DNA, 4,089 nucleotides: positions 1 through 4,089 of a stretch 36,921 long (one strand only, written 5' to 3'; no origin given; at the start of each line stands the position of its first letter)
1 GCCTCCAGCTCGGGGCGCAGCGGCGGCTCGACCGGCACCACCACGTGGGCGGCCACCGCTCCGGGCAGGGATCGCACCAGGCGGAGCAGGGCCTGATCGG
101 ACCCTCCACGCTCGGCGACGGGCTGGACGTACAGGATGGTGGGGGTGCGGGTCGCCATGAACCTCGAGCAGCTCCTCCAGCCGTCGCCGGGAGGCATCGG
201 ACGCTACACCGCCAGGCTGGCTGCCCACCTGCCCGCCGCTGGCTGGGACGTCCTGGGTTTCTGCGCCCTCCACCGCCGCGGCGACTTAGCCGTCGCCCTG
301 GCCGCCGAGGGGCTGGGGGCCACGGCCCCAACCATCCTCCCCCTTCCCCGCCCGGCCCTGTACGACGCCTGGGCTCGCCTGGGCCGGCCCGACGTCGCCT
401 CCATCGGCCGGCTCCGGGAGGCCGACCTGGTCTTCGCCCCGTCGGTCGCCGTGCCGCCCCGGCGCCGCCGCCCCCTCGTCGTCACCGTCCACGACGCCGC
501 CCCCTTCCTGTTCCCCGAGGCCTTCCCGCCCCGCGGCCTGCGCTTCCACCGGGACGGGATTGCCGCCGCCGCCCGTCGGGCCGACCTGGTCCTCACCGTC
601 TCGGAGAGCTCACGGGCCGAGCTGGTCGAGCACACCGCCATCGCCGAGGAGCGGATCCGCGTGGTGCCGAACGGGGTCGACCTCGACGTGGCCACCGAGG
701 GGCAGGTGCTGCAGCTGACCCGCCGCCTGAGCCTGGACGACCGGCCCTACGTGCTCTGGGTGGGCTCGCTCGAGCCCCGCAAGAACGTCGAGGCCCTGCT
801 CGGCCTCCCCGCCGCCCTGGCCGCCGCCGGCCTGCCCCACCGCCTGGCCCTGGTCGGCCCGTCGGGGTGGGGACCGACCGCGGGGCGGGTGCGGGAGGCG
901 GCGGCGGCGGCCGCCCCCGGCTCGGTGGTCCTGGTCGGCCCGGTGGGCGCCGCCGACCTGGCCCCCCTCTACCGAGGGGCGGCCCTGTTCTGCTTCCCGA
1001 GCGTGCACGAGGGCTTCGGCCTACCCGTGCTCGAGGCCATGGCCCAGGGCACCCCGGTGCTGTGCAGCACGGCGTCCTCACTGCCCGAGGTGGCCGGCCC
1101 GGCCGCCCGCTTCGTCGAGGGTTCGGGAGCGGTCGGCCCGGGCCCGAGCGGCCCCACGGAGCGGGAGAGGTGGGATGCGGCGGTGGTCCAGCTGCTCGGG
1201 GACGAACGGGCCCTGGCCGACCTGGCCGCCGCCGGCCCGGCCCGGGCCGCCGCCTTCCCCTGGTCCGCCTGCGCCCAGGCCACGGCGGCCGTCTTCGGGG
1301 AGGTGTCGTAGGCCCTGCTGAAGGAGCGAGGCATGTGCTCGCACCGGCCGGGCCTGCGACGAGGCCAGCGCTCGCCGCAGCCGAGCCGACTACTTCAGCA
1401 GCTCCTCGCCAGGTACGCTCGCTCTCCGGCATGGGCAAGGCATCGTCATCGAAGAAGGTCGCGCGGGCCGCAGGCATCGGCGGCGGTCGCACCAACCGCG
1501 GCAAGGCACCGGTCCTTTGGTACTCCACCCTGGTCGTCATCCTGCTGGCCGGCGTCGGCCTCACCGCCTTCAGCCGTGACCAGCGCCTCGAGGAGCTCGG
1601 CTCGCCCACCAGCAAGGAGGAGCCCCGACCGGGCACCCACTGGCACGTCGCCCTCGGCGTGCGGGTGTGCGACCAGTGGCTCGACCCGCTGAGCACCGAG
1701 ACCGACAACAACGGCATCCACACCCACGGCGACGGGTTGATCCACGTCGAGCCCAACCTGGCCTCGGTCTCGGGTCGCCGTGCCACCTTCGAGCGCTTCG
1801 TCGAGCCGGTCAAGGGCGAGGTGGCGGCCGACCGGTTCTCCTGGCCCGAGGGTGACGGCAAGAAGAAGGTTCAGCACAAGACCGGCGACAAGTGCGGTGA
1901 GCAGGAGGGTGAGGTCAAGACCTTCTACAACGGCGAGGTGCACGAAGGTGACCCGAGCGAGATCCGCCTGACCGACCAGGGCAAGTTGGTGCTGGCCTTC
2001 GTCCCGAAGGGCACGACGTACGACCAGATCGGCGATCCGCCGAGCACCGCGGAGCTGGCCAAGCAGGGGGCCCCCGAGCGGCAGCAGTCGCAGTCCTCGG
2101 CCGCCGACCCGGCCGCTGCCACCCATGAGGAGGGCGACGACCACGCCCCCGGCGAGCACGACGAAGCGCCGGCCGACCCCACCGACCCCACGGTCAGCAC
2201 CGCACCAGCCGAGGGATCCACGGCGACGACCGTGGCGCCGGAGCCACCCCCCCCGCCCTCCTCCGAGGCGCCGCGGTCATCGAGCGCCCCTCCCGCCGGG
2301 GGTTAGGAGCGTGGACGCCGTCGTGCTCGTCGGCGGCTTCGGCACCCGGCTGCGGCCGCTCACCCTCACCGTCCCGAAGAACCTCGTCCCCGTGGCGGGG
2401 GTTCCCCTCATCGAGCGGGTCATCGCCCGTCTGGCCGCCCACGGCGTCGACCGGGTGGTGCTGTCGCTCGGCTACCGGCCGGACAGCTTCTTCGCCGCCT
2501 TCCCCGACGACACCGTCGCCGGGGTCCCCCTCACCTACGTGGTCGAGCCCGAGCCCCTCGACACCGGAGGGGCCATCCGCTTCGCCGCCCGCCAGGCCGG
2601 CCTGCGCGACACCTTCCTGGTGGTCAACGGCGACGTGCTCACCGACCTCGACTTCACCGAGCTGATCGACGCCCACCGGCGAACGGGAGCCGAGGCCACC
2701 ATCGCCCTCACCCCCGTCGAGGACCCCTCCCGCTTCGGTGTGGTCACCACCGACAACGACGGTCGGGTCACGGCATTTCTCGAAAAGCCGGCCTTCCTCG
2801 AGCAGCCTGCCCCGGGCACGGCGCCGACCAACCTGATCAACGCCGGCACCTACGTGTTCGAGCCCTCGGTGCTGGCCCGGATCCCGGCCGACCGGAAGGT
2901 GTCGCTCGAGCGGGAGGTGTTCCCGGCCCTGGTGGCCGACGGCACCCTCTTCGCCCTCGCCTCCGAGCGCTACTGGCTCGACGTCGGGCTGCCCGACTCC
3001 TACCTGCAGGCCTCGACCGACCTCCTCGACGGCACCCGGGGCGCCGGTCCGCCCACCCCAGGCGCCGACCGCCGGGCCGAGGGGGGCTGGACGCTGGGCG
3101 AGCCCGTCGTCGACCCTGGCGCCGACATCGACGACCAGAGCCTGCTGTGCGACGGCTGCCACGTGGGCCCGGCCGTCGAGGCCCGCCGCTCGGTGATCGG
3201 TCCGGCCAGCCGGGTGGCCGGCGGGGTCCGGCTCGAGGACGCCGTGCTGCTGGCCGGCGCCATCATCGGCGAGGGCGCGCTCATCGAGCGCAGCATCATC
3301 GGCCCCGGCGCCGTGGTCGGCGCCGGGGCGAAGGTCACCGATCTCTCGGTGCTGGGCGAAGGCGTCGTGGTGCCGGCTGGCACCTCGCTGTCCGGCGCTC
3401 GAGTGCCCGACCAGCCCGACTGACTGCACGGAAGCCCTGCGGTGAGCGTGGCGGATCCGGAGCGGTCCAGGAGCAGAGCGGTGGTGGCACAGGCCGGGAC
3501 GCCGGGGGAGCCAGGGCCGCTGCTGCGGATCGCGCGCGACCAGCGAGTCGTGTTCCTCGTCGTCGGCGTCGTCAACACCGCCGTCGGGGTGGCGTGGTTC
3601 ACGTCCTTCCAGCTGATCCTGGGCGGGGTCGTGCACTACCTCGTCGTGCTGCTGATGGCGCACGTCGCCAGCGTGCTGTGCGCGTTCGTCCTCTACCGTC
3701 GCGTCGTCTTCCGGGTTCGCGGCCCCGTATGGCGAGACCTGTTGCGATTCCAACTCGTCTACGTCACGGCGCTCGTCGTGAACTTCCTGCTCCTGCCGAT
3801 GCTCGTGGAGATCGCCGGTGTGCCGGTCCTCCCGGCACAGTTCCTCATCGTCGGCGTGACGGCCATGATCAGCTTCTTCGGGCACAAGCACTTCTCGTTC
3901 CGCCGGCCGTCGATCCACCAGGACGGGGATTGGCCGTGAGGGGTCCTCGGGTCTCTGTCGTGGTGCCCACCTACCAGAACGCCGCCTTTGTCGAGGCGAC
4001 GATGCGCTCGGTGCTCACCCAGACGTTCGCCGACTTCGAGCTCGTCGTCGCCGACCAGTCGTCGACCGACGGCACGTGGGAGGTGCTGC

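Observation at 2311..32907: Candidate undescribed wall-polysaccharide pathway: galactofuran core, ABC export, several GT-C decorators and a GDP-D-rhamnose supply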

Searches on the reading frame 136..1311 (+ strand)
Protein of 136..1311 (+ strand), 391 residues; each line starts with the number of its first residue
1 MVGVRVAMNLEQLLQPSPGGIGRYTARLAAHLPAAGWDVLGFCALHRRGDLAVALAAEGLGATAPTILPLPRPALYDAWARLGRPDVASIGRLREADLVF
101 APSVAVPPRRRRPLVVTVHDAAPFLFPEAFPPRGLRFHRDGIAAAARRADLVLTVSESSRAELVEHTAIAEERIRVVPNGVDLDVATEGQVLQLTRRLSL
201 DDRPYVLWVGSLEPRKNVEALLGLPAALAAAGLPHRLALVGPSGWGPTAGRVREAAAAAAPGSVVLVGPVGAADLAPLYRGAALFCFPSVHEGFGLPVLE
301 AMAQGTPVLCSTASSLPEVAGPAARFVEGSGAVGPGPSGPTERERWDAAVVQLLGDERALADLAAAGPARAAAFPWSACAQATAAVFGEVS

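Call 5: search_protein_families(library=pfam, proteins=[window:136-1311:+], max_evalue=0.01)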
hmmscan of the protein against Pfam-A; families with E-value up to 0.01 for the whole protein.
window:136-1311:+ (391 aa): 5 families
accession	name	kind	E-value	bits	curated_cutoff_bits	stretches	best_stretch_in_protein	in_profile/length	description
PF13439.12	Glyco_transf_4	-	3.5e-22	79.7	28.5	1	18-184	1-169/170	Glycosyltransferase Family 4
PF13692.12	Glyco_trans_1_4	-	5.6e-20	72.5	27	1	203-321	1-118/142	Glycosyl transferases group 1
PF00534.26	Glycos_transf_1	-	3.3e-19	69.5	26.4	1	201-324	13-135/172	Glycosyl transferases group 1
PF20706.3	GT4-conflict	-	1.1e-13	51.4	26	1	145-381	143-383/385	Family 4 Glycosyltransferase in conflict systems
PF13579.12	Glyco_trans_4_4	-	1e-12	49.2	29.7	1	19-180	1-158/158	Glycosyl transferase 4-like domain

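Call 9: search_protein_families(library=ncbifam, proteins=[window:136-1311:+], max_evalue=0.001)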
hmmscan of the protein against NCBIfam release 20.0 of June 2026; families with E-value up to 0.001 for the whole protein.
window:136-1311:+ (391 aa): 24 families
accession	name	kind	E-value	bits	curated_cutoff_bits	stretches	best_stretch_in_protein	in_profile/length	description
TIGR04047.1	MSMEG_0565_glyc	hypoth_equivalog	2.2e-28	99.4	259.85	1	145-387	135-371/373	MSMEG_0565 family glycosyltransferase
TIGR03449.1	mycothiol_MshA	equivalog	5e-22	78.3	462.5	1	148-389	164-402/406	D-inositol-3-phosphate glycosyltransferase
TIGR02149.1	glgA_Coryne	subfamily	1.9e-19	70.1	302.4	1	113-390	108-390/391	glycogen synthase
NF038229.1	Glyco4_Geo_Pelo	equivalog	3e-17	62.6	400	1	139-311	100-267/338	GPMC system family 4 glycosyltransferase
TIGR03999.1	thiol_BshA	equivalog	2.1e-14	53.2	273.7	1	144-320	140-311/375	N-acetyl-alpha-D-glucosaminyl L-malate synthase BshA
NF041876.1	EPS_EpsE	equivalog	1e-12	48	400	1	147-319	160-333/389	exopolysaccharide biosynthesis GT4 family glycosyltransferase EpsE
TIGR04157.1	glyco_rSAM_CFB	subfamily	2.1e-12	46.8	400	1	146-319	167-338/406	TIGR04157 family glycosyltransferase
TIGR04063.1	stp3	hypoth_equivalog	6.4e-12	45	442.05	1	144-312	153-325/397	TIGR04063 family PEP-CTERM/XrtA system glycosyltransferase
TIGR03088.1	stp2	hypoth_equivalog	3.9e-11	42.6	409.05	1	153-318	141-309/374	TIGR03088 family PEP-CTERM/XrtA system glycosyltransferase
NF047684.1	TeichurnBiosyTuaC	equivalog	1.7e-10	40.4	550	1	110-322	131-330/391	teichuronic acid biosynthesis protein TuaC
NF038295.1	EPS_HpsP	equivalog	2.4e-10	40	550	1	161-313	166-319/388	hormogonium polysaccharide biosynthesis glycosyltransferase HpsP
NF053787.1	GlcN_PG_synth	equivalog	2.7e-10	39.6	480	1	147-320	142-300/361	N-acetylglucosaminyl phosphatidylglycerol synthase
NF053513.1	Gtran_IagA_BgsA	equivalog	1.9e-09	37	460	1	142-310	99-264/333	LTA glycolipid anchor biosynthesis glycosyltransferase, IagA/BgsA family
NF049987.1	DaglGlyslTfaseDgs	equivalog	2.9e-07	29.7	500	1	137-310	90-260/332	processive diacylglycerol alpha-glucosyltransferase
NF012028.0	PRK15484.1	subfamily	2.9e-06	26.6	618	1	168-318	157-314/380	lipopolysaccharide N-acetylglucosaminyltransferase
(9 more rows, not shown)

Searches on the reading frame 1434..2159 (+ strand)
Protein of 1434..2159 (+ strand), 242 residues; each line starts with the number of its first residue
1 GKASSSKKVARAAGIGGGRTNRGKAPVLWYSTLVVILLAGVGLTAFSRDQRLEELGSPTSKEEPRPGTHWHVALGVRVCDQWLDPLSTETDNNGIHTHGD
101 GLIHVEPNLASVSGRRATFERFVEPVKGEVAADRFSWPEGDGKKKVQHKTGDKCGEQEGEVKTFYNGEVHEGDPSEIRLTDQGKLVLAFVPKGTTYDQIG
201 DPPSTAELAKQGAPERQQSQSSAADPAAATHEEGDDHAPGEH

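Call 31: search_protein_families(library=pfam, proteins=[window:1434-2159:+], max_evalue=1)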
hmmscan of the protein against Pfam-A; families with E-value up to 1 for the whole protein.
window:1434-2159:+ (242 aa): 0 families

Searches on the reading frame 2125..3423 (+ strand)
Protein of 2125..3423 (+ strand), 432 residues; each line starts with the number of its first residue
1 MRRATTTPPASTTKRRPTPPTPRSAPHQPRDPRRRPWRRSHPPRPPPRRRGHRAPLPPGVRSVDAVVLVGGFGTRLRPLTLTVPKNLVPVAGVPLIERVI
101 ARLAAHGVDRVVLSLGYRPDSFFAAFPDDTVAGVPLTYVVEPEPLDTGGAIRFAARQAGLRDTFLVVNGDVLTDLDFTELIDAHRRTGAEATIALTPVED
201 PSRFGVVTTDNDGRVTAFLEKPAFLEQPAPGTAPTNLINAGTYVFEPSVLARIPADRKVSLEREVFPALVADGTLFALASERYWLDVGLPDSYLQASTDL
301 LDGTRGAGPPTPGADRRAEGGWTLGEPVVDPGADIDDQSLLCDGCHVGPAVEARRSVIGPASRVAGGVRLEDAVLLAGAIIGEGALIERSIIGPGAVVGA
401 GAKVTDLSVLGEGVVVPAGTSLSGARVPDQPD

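Call 5: search_protein_families(library=pfam, proteins=[window:2125-3423:+], max_evalue=0.01)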
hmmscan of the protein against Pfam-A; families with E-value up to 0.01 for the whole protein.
window:2125-3423:+ (432 aa): 7 families
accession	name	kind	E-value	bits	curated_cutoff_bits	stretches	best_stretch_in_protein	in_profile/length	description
PF00483.29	NTP_transferase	-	2.8e-50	171.6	21.2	1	65-301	2-243/245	Nucleotidyl transferase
PF25084.1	LbH_EIF2B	-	1.5e-13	51.1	54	1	332-421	15-104/105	EIF2B subunit epsilon LbH domain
PF12804.13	NTP_transf_3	-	2.8e-13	50.8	27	1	65-195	1-122/160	MobA-like NTP transferase domain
PF24894.1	Hexapep_GlmU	-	2e-07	31.5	23.3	1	338-404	18-83/104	GlmU-like, C-terminal hexapeptide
PF00132.30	Hexapep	-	3e-07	30.3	27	1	389-417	7-35/36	Bacterial transferase hexapeptide (six repeats)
PF25247.1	LbH_GLGC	-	3.4e-05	24.2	27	0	337-376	14-52/135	GLGC left-handed parallel beta-helix domain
PF25087.1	GMPPB_C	-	4.2e-05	23.6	39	1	328-427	6-94/110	GMPPB C-terminal domain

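Call 8: search_protein_families(library=ncbifam, proteins=[window:2125-3423:+], max_evalue=0.001)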
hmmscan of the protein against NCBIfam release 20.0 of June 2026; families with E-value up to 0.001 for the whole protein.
window:2125-3423:+ (432 aa): 36 families (the best 25 are shown)
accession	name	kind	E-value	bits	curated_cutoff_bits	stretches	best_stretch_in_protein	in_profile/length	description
NF052502.1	man1P_GTase_Rv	exception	3.4e-93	312.3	440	1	63-427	1-336/352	mannose-1-phosphate guanylyltransferase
TIGR03992.1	Arch_glmU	subfamily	6.1e-51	173.5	292.1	1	64-408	2-337/393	bifunctional sugar-1-phosphate nucleotidylyltransferase/acetyltransferase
TIGR02091.1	glgC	equivalog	2e-37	129.1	424.9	1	162-405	114-363/364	glucose-1-phosphate adenylyltransferase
TIGR01208.1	rmlA_long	equivalog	4.3e-37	127.8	320.25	1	65-399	2-332/353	glucose-1-phosphate thymidylyltransferase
NF041313.1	UDPGP_AglF_Halo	equivalog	1.4e-32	113.1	400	1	64-250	2-179/234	UTP--glucose-1-phosphate uridylyltransferase AglF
NF049965.1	GlMnHpPGnyltfHddC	equivalog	1.3e-29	103.4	300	1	64-295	2-216/221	D-glycero-D-manno-heptose 1-phosphate guanosyltransferase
NF002023.0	PRK00844.1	subfamily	6.8e-29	100.9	458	2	162-404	119-381/408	glucose-1-phosphate adenylyltransferase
NF003670.0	PRK05293.1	equivalog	7.5e-29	100.8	470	1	164-406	121-360/382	glucose-1-phosphate adenylyltransferase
NF045761.1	NAMPUrTaseMurU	equivalog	4.6e-27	95.4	250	1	65-291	3-218/226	N-acetylmuramate alpha-1-phosphate uridylyltransferase MurU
NF002772.0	PRK02862.1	equivalog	2.9e-25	88.9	537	1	161-380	116-349/429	glucose-1-phosphate adenylyltransferase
TIGR02623.1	G1P_cyt_trans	equivalog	3.4e-25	89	300.25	2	143-285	102-230/255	glucose-1-phosphate cytidylyltransferase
NF001947.0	PRK00725.1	subfamily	6.1e-25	87.8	470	1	164-302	133-289/426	glucose-1-phosphate adenylyltransferase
NF041173.1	Sug_nt_acttase_Thmprot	equivalog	6.9e-25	87.8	600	1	64-408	2-337/405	bifunctional sugar-1-phosphate nucleotidylyltransferase/acetyltransferase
NF010935.0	PRK14355.1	equivalog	2.2e-22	79.3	718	1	62-251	3-184/459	bifunctional UDP-N-acetylglucosamine diphosphorylase/glucosamine-1-phosphate N-acetyltransferase GlmU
NF010940.0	PRK14360.1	equivalog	6.3e-22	77.7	602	1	66-253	5-184/452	bifunctional UDP-N-acetylglucosamine diphosphorylase/glucosamine-1-phosphate N-acetyltransferase GlmU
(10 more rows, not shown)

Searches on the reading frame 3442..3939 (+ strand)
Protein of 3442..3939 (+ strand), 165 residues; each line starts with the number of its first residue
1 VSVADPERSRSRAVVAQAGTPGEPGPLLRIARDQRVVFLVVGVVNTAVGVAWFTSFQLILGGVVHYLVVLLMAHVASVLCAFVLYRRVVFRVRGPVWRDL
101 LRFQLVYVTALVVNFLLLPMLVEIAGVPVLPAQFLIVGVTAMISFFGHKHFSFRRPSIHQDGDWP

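Call 5: search_protein_families(library=pfam, proteins=[window:3442-3939:+], max_evalue=0.01)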
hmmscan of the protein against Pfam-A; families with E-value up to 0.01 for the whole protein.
window:3442-3939:+ (165 aa): 1 family
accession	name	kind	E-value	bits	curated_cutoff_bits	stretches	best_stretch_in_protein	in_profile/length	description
PF04138.20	GtrA_DPMS_TM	-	2.1e-17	63.8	26.1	1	38-153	2-117/117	GtrA/DPMS, transmembrane domain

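Call 8: search_protein_families(library=ncbifam, proteins=[window:3442-3939:+], max_evalue=0.001)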
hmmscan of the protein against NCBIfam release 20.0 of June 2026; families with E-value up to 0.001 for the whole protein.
window:3442-3939:+ (165 aa): 0 families
